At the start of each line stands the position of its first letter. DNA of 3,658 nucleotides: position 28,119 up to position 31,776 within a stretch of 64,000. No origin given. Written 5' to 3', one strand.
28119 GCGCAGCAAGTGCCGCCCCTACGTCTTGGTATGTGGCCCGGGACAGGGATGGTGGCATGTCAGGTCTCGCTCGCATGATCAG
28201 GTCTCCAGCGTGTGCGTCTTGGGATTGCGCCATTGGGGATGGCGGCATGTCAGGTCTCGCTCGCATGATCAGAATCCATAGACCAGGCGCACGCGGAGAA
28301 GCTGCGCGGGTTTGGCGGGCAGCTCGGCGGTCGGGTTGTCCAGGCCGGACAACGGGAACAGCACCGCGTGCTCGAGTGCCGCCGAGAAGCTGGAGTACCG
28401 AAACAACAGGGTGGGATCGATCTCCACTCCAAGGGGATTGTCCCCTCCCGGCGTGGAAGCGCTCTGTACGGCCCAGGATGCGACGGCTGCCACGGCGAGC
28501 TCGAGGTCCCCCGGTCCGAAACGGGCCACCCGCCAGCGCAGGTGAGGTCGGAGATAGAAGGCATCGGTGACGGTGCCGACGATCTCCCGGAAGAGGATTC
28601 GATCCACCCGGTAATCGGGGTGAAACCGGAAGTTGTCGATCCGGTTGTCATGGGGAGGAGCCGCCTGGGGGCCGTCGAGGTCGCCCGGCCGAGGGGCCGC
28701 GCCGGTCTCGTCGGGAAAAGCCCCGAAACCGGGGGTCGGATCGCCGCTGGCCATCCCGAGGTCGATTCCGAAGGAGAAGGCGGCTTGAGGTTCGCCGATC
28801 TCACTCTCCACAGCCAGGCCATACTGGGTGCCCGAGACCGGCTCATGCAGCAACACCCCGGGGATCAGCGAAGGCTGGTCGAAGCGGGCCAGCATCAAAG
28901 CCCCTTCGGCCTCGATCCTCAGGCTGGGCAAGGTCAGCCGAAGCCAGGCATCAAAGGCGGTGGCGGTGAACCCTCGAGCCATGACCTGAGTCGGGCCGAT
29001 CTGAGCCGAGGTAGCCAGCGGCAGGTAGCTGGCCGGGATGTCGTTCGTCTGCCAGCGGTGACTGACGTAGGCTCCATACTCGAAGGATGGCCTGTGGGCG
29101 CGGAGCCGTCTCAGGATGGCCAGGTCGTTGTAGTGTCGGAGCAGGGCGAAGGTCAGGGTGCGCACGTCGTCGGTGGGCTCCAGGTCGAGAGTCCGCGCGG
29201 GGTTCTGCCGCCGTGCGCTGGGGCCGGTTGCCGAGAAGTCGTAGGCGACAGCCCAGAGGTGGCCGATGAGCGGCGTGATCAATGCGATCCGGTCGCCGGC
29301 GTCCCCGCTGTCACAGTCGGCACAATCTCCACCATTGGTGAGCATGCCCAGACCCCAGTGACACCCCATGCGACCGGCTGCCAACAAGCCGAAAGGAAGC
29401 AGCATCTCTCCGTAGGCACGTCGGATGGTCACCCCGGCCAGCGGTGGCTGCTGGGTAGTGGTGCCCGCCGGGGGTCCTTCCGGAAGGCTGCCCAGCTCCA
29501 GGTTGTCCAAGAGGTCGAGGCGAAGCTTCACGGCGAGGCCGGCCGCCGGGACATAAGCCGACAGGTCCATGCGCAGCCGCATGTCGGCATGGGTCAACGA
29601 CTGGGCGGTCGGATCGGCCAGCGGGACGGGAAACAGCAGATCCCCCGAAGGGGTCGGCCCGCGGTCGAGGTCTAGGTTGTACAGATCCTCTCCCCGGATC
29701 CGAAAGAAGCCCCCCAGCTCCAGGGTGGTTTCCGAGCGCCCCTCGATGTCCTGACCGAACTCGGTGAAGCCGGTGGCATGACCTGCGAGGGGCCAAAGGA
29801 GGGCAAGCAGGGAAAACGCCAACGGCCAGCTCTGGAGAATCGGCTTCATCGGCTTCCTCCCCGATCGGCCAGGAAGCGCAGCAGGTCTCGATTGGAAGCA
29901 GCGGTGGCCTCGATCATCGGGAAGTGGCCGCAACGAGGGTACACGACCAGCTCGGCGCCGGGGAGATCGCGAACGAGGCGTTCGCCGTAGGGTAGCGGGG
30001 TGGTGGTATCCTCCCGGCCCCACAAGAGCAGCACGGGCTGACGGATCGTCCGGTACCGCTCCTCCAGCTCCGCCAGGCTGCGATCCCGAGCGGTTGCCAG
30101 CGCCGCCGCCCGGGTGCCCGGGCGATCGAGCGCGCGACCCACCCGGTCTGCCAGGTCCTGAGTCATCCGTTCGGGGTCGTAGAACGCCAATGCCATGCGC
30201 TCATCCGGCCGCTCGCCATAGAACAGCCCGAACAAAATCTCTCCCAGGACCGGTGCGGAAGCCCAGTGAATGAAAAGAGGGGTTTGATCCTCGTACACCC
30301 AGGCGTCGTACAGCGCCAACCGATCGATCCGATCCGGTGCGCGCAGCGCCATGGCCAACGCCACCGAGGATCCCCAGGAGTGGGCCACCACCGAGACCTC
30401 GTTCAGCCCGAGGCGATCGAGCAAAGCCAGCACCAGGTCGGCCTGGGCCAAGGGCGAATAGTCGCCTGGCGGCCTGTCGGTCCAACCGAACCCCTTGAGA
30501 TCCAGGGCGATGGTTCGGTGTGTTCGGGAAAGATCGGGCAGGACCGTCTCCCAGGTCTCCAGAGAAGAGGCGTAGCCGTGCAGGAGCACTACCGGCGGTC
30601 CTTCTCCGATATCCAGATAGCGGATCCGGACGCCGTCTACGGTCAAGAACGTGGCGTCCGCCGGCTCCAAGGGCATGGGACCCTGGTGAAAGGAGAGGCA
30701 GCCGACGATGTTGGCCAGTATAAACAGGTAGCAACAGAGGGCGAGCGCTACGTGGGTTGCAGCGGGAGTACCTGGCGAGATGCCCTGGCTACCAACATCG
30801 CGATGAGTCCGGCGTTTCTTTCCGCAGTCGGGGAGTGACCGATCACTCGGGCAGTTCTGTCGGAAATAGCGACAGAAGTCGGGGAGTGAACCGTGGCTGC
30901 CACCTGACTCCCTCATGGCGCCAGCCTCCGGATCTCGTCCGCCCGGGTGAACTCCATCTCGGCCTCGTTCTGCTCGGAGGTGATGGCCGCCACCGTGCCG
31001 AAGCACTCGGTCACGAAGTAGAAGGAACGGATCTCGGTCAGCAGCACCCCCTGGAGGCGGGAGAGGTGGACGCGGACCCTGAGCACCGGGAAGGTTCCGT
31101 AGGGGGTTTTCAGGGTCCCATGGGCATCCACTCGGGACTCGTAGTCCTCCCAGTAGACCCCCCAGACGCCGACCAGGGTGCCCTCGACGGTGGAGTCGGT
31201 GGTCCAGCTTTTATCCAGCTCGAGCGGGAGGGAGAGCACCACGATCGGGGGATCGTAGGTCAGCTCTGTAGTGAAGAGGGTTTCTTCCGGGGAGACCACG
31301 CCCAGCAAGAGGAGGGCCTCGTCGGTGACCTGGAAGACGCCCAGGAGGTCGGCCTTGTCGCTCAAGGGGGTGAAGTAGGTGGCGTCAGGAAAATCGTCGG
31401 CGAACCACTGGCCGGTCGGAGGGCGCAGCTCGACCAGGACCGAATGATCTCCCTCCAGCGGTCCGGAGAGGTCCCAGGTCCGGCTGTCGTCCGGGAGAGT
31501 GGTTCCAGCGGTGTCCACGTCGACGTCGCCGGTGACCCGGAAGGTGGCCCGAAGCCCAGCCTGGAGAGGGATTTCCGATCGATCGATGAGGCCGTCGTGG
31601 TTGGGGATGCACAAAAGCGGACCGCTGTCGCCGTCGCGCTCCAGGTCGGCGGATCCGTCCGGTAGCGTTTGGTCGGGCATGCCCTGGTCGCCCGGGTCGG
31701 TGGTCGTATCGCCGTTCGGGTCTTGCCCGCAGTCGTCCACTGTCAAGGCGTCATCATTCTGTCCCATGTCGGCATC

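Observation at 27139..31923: Four-gene envelope operon with translationally coupled ATGA overlaps, bracketed by paralogous lipoproteins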

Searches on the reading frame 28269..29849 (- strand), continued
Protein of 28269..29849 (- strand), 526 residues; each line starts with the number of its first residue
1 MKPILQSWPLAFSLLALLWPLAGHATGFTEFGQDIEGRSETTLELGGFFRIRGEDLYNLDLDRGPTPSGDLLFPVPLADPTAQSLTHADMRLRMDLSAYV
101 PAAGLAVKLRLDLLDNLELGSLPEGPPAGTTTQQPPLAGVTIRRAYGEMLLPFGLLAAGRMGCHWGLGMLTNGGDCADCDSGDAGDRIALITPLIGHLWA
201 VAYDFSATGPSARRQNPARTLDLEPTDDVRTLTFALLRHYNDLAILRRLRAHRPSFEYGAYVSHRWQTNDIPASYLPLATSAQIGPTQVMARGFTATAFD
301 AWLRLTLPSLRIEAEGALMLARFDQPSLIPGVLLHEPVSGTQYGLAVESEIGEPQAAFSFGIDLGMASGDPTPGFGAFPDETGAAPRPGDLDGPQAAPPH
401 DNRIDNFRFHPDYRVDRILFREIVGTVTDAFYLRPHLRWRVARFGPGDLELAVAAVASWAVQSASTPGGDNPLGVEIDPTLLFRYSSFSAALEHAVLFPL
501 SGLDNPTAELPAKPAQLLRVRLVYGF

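Call 80: find_encoding_contigs(protein=P0441, flank=9000, max_places=1)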
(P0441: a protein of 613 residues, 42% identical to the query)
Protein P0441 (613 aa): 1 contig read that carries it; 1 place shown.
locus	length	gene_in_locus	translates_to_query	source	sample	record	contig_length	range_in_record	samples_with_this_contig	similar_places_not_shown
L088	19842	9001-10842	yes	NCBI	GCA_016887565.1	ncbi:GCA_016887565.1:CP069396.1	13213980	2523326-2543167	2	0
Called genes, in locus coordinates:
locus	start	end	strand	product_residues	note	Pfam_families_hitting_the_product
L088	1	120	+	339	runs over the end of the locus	PF08331:QueG_DUF1730, PF00037:Fer4 (faint), PF12837:Fer4_6 (faint), PF12838:Fer4_7 (faint), PF13484:Fer4_16, PF13646:HEAT_2 (faint)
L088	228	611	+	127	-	-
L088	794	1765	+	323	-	PF00892:EamA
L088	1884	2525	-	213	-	-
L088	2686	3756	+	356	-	PF03631:Virul_fac_BrkB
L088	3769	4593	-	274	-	PF01435:Peptidase_M48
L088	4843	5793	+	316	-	PF02735:Ku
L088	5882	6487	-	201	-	PF02777:Sod_Fe_C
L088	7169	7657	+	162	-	-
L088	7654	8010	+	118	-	-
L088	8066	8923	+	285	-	PF01149:Fapy_DNA_glyco, PF06831:H2TH, PF06827:zf-FPG_IleRS (weak)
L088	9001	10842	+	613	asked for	-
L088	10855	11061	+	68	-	-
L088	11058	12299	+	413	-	PF00278:Orn_DAP_Arg_deC, PF01168:Ala_racemase_N, PF02784:Orn_Arg_deC_N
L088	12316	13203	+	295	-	PF00701:DHDPS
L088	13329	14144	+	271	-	PF01113:DapB_N, PF05173:DapB_C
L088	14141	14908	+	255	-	PF10370:Rv2993c-like_N, PF01557:FAA_hydrolase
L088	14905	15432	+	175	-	PF01288:HPPK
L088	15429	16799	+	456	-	PF13424:TPR_12 (faint), PF13432:TPR_16 (faint), PF14559:TPR_19 (faint), PF00515:TPR_1 (faint), PF07719:TPR_2 (faint), PF13176:TPR_7 (faint), PF13181:TPR_8 (faint), PF13414:TPR_11 (weak), +3 more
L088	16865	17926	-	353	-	PF01380:SIS, PF00571:CBS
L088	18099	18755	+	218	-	PF00923:TAL_FSA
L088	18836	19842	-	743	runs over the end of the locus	PF02369:Big_1 (weak)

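Call 81: find_encoding_contigs(protein=P0415, flank=6000, max_places=1)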
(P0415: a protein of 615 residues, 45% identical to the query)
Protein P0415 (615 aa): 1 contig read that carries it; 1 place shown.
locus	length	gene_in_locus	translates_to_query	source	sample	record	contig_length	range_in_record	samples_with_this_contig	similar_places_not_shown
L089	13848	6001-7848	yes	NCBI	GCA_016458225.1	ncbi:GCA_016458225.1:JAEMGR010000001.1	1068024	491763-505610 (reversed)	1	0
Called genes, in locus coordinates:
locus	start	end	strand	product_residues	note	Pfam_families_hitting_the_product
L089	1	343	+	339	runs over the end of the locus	PF08331:QueG_DUF1730, PF13484:Fer4_16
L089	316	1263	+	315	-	PF00892:EamA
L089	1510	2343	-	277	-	-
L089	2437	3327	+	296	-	PF01048:PNP_UDP_1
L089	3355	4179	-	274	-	PF01435:Peptidase_M48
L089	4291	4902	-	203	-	PF02777:Sod_Fe_C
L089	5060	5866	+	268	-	PF01149:Fapy_DNA_glyco, PF06831:H2TH, PF06827:zf-FPG_IleRS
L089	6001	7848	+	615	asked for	-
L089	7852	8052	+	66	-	-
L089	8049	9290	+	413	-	PF00278:Orn_DAP_Arg_deC, PF01168:Ala_racemase_N, PF02784:Orn_Arg_deC_N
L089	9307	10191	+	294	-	PF00701:DHDPS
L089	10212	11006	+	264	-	PF01113:DapB_N, PF05173:DapB_C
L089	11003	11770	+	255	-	PF10370:Rv2993c-like_N, PF01557:FAA_hydrolase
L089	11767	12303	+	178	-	PF01288:HPPK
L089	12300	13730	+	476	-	PF13424:TPR_12 (faint), PF13432:TPR_16 (faint), PF14559:TPR_19 (faint), PF07719:TPR_2 (faint), PF13428:TPR_14 (faint), PF00515:TPR_1 (faint), PF13174:TPR_6 (faint), PF13181:TPR_8 (faint), +1 more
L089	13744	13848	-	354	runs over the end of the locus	PF01380:SIS, PF00571:CBS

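Call 97: search_protein_families(library=pfam, proteins=[L088:10855-11061:+, L089:7852-8052:+], max_evalue=1)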
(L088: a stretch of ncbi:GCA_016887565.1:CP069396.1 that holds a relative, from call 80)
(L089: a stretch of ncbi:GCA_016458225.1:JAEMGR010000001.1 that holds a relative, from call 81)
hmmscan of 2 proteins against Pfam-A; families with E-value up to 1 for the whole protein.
L088:10855-11061:+ (68 aa): 1 family
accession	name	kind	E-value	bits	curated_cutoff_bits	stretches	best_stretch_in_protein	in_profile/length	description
PF13627.12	LptM_cons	-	3.2e-05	24.1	27.3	1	6-28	1-23/23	LPS-assembly lipoprotein LptM, conserved region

L089:7852-8052:+ (66 aa): 1 family
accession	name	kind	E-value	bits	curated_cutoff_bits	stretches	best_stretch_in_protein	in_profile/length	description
PF13627.12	LptM_cons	-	0.0057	16.9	27.3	1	8-25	1-18/23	LPS-assembly lipoprotein LptM, conserved region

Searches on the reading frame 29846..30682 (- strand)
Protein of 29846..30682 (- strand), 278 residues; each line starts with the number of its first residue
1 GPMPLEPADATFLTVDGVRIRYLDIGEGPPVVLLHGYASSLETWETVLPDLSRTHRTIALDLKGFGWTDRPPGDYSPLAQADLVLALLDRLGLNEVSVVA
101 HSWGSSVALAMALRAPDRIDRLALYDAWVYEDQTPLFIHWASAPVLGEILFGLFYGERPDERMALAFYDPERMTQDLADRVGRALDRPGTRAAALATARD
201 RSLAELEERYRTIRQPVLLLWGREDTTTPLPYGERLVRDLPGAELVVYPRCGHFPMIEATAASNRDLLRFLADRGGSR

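Call 54: search_solved_structures(query=window:29846-30682:-, max_evalue=1e-10)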
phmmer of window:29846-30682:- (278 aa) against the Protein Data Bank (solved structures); distinct sequences matched with E-value up to 1e-10: 237 (the best 60 are shown).
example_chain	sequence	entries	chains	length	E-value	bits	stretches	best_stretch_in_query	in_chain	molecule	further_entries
2d0d_A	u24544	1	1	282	5e-32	114.3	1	15-272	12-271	2-hydroxy-6-oxo-7-methylocta-2,4-dienoate hydrolase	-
1iun_A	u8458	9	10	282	1.2e-31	113.1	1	15-272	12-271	meta-Cleavage product hydrolase | 2-hydroxy-6-oxo-7-methylocta-2,4-dienoate hydrolase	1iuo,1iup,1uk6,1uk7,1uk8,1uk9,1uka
4lxg_A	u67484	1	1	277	3.2e-28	101.8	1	6-260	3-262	MCP Hydrolase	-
4lxh_A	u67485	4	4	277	8.4e-28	100.4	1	6-260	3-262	MCP Hydrolase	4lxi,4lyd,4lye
5w15_A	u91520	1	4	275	2.4e-23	85.8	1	14-260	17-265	Alpha/beta hydrolase fold protein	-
7zjt_A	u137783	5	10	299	1.5e-21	79.9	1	15-272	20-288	4,5:9,10-diseco-3-hydroxy-5,9,17-trioxoandrosta-1(10),2-diene-4-oate hydrolase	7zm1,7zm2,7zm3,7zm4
5egn_A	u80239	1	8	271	1.8e-21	79.7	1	15-119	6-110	Esterase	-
5jz9_A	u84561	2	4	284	1.8e-21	79.6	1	15-272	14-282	4,5:9,10-diseco-3-hydroxy-5,9,17-trioxoandrosta-1(10),2-diene-4-oate hydrolase | 2-hydroxy-6-oxo-6-phenylhexa-2,4-dienoate hydrolase BphD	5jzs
2vf2_A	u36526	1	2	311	2e-21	79.5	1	15-272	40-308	2-HYDROXY-6-OXO-6-PHENYLHEXA-2,4-DIENOATE HYDROLASE BPHD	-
5jzb_A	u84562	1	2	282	2.8e-21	79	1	15-271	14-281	4,5:9,10-diseco-3-hydroxy-5,9,17-trioxoandrosta-1(10),2-diene-4-oate hydrolase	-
2wud_A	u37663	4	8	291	4.2e-21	78.5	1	15-272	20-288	2-HYDROXY-6-OXO-6-PHENYLHEXA-2,4-DIENOATE HYDROLASE BPHD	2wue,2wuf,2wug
7ziv_A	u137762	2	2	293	1.1e-20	77.1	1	7-125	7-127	Haloalkane dehalogenase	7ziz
8oe6_A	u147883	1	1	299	1.2e-20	76.9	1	7-125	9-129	Structure of hyperstable haloalkane dehalogenase variant DhaA231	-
4kaf_A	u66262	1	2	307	1.3e-20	76.9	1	7-125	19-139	Haloalkane dehalogenase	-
6zcc_A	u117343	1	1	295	1.3e-20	76.8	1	7-125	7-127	Haloalkane dehalogenase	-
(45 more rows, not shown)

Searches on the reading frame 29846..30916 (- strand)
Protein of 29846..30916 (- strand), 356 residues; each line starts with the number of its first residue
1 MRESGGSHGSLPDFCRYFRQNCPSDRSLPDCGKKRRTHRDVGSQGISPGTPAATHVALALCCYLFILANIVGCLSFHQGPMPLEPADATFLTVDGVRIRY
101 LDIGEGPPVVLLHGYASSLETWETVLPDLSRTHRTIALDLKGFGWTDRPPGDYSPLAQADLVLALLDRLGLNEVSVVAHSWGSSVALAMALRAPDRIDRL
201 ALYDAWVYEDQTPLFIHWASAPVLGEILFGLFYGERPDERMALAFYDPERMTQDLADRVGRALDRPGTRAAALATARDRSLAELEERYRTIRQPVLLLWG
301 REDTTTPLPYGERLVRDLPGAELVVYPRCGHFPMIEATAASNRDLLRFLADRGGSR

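Call 3: search_protein_families(library=pfam, proteins=[window:29846-30916:-], max_evalue=0.1)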
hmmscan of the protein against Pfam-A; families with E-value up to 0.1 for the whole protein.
window:29846-30916:- (356 aa): 4 families
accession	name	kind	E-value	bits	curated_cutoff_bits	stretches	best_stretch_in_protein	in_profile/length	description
PF00561.26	Abhydrolase_1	-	5.7e-34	118.3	25.8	1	107-337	1-244/245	alpha/beta hydrolase fold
PF12697.13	Abhydrolase_6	-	7.6e-25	89.3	26.3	1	109-337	1-211/217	Alpha/beta hydrolase family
PF12146.15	Hydrolase_4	-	9.7e-13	48.4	27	1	109-336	7-237/239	Serine aminopeptidase, S33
PF08386.16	Abhydrolase_4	-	1.2e-05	25.8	21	1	292-350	34-92/103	TAP-like protein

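Call 4: search_protein_families(library=ncbifam, proteins=[window:29846-30916:-], max_evalue=0.1)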
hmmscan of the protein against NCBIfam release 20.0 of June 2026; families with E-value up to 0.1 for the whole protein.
window:29846-30916:- (356 aa): 33 families (the best 25 are shown)
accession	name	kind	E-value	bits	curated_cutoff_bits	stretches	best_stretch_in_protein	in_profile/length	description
NF011457.0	PRK14875.1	equivalog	3.8e-34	118.3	307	2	91-202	115-228/372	acetoin dehydrogenase dihydrolipoyllysine-residue acetyltransferase subunit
NF051488.1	bifunc_PcaDC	exception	7.4e-29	101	390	1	106-351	12-252/375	bifunctional 3-oxoadipate enol-lactonase/4-carboxymuconolactone decarboxylase PcaDC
NF045632.1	hydroxlase_HsaD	equivalog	3e-28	98.6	400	1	90-350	16-289/290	4,5:9,10-diseco-3-hydroxy-5,9,17-trioxoandrosta-1(10),2-diene-4-oate hydrolase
NF002938.0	PRK03592.1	equivalog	1e-27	97.3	241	1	87-209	11-133/298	haloalkane dehalogenase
TIGR02427.1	protocat_pcaD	equivalog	3.8e-26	92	255.85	2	106-203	13-110/251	3-oxoadipate enol-lactonase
TIGR03343.1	biphenyl_bphD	equivalog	3.5e-23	82.2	462.15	1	95-350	19-281/282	2-hydroxy-6-oxo-6-phenylhexa-2,4-dienoate hydrolase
NF050089.1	i_nPHAscl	equivalog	7.2e-20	71.2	300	2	98-204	9-116/288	intracellular short-chain-length polyhydroxyalkanoate depolymerase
TIGR03611.1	RutD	equivalog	4.5e-18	65.5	238.5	2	105-210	12-118/258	pyrimidine utilization protein D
TIGR03056.1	bchO_mg_che_rel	equivalog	4.5e-18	65.3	172.55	2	89-194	9-117/278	alpha/beta fold hydrolase BchO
NF051487.1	bifunc_PcaCD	exception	1e-17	64.3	430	2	106-203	172-269/413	bifunctional 4-carboxymuconolactone decarboxylase/3-oxoadipate enol-lactonase PcaCD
TIGR01738.1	bioH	equivalog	6e-17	62.1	206.95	1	105-343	2-239/245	pimeloyl-ACP methyl ester esterase BioH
NF002873.0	PRK03204.1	equivalog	1.3e-16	60.8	466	1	84-332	12-268/286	haloalkane dehalogenase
NF007954.0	PRK10673.1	equivalog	9.5e-16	57.8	399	1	107-204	17-113/255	esterase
NF002043.0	PRK00870.1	subfamily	2.5e-15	56.7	265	1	95-208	33-151/302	haloalkane dehalogenase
TIGR03695.1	menH_SHCHC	equivalog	4e-14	52.6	208.55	1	106-202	2-101/252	2-succinyl-6-hydroxy-2,4-cyclohexadiene-1-carboxylate synthase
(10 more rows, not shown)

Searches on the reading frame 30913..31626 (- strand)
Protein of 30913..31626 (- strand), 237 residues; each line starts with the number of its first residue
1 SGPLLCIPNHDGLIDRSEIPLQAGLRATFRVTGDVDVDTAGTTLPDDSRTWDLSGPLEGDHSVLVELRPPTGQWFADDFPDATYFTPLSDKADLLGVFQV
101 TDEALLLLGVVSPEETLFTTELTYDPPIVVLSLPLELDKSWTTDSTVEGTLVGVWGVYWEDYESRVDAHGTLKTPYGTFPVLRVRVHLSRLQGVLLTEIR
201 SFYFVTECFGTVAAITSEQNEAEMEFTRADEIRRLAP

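Call 10: find_homologous_proteins(query=A1, max_evalue=0.001)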
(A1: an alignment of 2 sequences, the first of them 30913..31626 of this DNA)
Query A1 (2 sequences) (237 aa, profile of the alignment): 962 proteins with E <= 0.001 among 8000 candidates; the best 120 are listed.
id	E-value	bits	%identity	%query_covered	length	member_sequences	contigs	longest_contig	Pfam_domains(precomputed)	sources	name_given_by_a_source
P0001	5.4e-135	467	33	99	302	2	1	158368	-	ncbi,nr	ncbi:MAG: hypothetical protein JW797_14780 [Bradymonadales bacterium]|nr:hypothetical protein [Brady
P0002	1.9e-126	439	100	100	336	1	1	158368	-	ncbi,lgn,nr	ncbi:MAG: hypothetical protein JW797_14795 [Bradymonadales bacterium]|nr:hypothetical protein [Brady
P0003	8.7e-92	325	33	99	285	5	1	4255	-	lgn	-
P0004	1.2e-89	318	35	99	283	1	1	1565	-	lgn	-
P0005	1.2e-89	318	32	98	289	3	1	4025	-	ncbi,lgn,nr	ncbi:MAG: hypothetical protein JXB32_16150 [Deltaproteobacteria bacterium]|nr:hypothetical protein [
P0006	5.7e-88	313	35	99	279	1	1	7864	-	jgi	jgi:hypothetical protein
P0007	1.5e-87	311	30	99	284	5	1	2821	-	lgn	-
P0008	3.8e-87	310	31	99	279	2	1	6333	-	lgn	-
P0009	4.8e-87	310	32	98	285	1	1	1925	-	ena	-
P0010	2.3e-86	307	35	98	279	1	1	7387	-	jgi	jgi:hypothetical protein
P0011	3.9e-86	307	34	98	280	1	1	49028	-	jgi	jgi:hypothetical protein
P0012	4.6e-86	306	32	98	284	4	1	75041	-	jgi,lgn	jgi:hypothetical protein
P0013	4.9e-86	306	31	100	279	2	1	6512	-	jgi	jgi:hypothetical protein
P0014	5.2e-86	306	34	98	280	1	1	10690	-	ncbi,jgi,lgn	ncbi:MAG TPA: hypothetical protein VGQ83_20115 [Polyangia bacterium]|jgi:hypothetical protein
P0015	1.0e-85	305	36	99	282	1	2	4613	-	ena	-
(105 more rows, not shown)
